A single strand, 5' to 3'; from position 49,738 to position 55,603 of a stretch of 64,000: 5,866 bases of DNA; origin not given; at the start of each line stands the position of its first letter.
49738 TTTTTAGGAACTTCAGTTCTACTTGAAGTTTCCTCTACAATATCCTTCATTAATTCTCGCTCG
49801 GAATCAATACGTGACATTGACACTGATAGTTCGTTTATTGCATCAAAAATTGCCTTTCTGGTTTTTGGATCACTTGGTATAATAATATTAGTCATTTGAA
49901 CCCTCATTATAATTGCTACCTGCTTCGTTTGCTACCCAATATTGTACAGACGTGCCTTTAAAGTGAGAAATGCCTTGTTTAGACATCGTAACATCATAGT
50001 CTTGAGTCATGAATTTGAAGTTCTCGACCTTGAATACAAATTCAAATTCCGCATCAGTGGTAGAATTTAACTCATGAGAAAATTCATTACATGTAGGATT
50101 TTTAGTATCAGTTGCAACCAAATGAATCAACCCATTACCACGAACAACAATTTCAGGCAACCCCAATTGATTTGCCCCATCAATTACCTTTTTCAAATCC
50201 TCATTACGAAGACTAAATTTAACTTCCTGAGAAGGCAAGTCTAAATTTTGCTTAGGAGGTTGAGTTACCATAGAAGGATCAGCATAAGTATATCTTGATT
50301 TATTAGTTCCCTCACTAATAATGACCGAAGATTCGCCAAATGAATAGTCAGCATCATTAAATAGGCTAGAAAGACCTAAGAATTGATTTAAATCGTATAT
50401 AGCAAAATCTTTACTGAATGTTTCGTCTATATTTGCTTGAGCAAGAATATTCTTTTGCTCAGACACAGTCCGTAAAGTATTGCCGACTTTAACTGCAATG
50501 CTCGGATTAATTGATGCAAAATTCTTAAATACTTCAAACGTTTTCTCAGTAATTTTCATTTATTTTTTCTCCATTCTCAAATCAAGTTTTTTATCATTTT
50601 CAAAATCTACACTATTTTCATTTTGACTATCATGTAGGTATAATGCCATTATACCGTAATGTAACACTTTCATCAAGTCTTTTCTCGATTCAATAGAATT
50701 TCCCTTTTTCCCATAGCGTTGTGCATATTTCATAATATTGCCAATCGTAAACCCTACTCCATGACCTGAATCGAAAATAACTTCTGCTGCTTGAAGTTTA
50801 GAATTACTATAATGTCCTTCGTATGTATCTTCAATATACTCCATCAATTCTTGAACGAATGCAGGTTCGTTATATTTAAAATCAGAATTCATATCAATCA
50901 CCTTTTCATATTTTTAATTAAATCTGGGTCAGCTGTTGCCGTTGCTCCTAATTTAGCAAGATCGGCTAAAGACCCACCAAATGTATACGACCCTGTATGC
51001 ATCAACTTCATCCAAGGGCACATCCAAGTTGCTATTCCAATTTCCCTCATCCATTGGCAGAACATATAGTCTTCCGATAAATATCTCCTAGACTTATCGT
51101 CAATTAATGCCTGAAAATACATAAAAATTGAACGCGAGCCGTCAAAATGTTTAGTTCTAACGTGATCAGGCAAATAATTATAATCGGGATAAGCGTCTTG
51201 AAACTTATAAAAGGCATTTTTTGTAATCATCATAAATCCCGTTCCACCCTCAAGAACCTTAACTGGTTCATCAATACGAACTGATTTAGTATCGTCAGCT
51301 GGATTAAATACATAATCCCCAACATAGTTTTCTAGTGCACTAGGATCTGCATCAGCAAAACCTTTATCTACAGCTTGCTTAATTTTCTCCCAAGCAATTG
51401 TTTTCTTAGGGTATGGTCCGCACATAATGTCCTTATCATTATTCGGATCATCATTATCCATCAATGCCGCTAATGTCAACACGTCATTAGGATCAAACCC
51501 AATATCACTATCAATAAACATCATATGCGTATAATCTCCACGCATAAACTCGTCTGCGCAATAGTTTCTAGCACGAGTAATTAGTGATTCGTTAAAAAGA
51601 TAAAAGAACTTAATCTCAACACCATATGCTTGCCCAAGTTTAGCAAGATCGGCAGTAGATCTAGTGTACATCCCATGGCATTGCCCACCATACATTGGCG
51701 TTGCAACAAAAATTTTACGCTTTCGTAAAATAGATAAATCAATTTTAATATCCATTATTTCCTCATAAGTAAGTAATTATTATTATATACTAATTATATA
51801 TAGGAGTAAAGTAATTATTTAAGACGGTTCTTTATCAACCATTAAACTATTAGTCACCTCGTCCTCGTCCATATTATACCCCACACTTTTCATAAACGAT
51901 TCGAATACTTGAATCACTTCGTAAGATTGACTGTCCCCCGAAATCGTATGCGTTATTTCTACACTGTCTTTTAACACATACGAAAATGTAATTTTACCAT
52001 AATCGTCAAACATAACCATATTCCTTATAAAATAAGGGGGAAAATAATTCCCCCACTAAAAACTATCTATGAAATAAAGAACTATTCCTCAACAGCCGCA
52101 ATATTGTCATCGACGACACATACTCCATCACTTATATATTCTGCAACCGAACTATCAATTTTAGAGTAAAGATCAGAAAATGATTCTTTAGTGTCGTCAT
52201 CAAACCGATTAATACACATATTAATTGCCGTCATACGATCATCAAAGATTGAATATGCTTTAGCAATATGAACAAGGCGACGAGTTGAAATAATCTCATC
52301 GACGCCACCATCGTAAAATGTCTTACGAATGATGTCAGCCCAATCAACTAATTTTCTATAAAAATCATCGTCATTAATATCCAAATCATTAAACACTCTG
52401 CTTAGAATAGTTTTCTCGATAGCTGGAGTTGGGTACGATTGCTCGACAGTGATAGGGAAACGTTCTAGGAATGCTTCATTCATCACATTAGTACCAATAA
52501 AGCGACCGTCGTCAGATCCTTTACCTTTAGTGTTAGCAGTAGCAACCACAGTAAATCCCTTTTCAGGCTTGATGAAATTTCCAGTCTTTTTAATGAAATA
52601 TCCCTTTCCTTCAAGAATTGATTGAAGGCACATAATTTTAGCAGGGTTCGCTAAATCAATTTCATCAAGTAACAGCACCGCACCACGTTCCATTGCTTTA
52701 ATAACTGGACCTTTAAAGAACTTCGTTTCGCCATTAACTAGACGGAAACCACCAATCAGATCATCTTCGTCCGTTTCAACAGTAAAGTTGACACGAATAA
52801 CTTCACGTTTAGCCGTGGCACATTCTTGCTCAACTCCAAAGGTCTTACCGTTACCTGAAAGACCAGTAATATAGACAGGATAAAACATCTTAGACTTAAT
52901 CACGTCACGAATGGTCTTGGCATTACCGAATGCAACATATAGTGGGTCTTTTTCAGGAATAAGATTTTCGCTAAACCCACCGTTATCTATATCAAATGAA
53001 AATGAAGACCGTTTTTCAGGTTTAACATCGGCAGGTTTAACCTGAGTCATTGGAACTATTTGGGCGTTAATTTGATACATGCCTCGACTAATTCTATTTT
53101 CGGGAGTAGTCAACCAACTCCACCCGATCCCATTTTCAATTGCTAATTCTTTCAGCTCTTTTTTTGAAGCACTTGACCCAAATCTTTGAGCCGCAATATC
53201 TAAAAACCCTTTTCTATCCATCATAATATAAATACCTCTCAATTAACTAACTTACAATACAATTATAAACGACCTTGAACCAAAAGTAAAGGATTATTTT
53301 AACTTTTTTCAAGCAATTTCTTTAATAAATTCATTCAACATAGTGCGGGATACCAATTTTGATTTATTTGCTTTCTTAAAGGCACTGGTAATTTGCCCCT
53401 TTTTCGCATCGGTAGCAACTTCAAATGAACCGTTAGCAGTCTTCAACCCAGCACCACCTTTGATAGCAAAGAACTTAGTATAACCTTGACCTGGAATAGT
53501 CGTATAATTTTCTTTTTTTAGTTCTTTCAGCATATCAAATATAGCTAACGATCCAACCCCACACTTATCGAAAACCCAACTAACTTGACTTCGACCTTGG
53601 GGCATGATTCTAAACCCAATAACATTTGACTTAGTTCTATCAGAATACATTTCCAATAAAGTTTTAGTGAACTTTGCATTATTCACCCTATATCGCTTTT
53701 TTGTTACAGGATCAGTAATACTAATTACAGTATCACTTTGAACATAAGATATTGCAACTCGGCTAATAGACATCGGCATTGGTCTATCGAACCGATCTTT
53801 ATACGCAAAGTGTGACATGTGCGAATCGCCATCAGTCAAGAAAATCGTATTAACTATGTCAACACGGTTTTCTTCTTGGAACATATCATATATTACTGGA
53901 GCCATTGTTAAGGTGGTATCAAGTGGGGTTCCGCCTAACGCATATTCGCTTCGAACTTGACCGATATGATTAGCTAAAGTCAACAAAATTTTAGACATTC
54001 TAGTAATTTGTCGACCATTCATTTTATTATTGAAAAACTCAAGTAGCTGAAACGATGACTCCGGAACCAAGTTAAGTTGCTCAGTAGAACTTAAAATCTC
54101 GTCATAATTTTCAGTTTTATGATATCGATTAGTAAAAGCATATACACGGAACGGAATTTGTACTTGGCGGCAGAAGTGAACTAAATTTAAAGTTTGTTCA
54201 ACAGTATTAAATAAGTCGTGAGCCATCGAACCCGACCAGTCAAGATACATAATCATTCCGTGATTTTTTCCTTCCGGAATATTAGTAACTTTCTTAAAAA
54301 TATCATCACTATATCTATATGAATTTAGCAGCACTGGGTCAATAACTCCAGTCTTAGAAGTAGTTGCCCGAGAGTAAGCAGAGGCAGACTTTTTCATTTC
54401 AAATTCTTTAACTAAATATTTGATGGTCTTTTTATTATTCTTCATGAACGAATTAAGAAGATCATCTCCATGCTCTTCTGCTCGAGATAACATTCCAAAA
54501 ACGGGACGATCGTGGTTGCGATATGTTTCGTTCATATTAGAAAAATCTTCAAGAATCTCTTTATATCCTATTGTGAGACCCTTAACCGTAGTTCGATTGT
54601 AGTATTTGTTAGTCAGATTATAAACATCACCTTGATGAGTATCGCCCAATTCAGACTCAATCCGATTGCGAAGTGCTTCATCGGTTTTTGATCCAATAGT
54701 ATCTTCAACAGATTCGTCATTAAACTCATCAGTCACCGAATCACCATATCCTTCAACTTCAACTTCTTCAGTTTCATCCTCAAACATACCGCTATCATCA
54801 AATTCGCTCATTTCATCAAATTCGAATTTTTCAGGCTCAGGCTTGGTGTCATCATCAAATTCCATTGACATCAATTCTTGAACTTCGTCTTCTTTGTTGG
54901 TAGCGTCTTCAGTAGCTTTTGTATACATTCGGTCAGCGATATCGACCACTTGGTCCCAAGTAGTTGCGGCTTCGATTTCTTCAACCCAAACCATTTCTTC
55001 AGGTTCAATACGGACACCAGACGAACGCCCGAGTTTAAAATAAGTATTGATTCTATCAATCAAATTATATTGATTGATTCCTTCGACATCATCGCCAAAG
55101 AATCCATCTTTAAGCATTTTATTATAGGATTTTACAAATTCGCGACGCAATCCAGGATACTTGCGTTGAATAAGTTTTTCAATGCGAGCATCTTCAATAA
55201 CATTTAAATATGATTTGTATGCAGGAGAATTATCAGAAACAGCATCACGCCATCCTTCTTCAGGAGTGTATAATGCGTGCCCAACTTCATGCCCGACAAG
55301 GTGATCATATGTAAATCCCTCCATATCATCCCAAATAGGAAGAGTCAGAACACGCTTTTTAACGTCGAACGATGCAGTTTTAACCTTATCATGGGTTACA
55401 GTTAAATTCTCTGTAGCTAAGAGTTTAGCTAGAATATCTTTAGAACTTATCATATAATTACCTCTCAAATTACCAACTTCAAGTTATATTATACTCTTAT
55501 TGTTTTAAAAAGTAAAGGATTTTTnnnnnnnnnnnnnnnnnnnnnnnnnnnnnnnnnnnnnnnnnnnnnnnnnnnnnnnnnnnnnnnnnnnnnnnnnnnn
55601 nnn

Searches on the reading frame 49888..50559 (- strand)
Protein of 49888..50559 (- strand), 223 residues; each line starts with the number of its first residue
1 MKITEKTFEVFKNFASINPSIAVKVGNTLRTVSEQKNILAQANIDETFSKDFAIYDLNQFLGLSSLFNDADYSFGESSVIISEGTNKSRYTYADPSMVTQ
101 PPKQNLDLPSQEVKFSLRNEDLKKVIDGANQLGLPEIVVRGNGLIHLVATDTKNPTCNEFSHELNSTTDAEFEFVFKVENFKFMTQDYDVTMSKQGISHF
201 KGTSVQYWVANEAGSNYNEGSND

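Call 59: search_protein_families(library=pfam, proteins=[window:49888-50559:-], max_evalue=0.001)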
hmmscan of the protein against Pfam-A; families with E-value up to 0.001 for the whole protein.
window:49888-50559:- (223 aa): 1 family
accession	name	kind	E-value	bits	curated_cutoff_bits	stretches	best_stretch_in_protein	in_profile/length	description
PF09116.15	gp45-slide_C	-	4.7e-13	49.6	25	1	115-213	2-105/105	gp45 sliding clamp, C terminal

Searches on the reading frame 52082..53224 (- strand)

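Call 15: search_protein_families(library=phrogs, proteins=[window:52082-53224:-], max_evalue=0.00001)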
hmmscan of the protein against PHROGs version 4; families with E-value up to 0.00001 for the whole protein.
window:52082-53224:- (380 aa): 4 families
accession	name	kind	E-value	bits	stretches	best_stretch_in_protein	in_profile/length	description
phrog_249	-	moron, auxiliary metabolic gene and host takeover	1.8e-119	400.5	1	84-363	101-362/380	porphyrin biosynthesis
phrog_16448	-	other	1.4e-38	133.6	1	116-372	451-674/680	ATPase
phrog_168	-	DNA, RNA and nucleotide metabolism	1.3e-08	35.9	1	103-357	31-268/314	clamp loader of DNA polymerase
phrog_5424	-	other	6.1e-07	29.5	1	121-341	287-504/527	ATPase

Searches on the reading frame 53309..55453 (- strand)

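Call 15: search_protein_families(library=phrogs, proteins=[window:53309-55453:-], max_evalue=0.00001)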
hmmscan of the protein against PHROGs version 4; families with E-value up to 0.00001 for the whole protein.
window:53309-55453:- (714 aa): 2 families
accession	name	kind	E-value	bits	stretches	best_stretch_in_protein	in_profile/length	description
phrog_459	-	other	1.3e-190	636.8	1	5-714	7-736/736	peptidase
phrog_5298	-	moron, auxiliary metabolic gene and host takeover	4.2e-07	30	1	72-451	160-518/645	cobalamin biosynthesis protein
